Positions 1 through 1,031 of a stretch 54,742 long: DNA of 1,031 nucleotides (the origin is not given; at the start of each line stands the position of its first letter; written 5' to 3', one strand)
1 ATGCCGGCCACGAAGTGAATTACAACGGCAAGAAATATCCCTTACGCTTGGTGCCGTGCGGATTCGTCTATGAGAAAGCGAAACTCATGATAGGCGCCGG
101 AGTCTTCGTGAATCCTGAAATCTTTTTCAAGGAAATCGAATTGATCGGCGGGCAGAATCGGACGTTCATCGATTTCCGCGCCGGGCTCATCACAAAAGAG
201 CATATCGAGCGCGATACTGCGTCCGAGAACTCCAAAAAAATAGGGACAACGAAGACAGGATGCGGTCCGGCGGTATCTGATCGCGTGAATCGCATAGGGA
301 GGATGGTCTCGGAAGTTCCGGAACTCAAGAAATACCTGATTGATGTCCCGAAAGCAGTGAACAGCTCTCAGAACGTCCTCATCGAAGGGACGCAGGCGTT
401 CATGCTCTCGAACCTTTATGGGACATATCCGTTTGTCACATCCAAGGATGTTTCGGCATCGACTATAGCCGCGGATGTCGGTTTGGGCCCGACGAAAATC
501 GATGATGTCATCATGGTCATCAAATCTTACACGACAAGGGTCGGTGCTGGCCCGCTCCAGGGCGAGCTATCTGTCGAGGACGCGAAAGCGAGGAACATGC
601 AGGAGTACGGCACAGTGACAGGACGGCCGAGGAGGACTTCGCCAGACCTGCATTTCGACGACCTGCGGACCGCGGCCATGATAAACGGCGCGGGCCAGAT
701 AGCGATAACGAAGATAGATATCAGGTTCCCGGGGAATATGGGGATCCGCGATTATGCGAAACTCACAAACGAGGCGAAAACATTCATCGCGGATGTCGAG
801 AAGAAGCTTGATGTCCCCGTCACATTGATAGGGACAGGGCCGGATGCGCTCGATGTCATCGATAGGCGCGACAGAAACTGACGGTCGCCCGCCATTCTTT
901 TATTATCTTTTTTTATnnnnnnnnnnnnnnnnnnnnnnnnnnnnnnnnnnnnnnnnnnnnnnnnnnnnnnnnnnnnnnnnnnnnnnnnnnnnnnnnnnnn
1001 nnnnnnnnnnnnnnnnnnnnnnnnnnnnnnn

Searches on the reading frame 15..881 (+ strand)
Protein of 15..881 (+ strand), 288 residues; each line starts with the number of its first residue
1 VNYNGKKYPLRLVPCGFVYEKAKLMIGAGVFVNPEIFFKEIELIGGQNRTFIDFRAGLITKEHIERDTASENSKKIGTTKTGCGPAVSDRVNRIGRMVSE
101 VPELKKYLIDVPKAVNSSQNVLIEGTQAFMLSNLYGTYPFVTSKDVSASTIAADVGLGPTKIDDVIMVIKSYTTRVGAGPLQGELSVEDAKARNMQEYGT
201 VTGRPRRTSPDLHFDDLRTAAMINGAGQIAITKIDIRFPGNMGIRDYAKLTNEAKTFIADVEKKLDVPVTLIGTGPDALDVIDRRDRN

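Call 7: search_protein_families(library=pfam, proteins=[window:15-881:+], max_evalue=0.1)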
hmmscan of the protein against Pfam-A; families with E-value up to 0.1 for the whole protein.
window:15-881:+ (288 aa): 1 family
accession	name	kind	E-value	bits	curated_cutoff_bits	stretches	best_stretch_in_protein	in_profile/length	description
PF00709.27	Adenylsucc_synt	-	5.9e-60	203.6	27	3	105-236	192-328/416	Adenylosuccinate synthetase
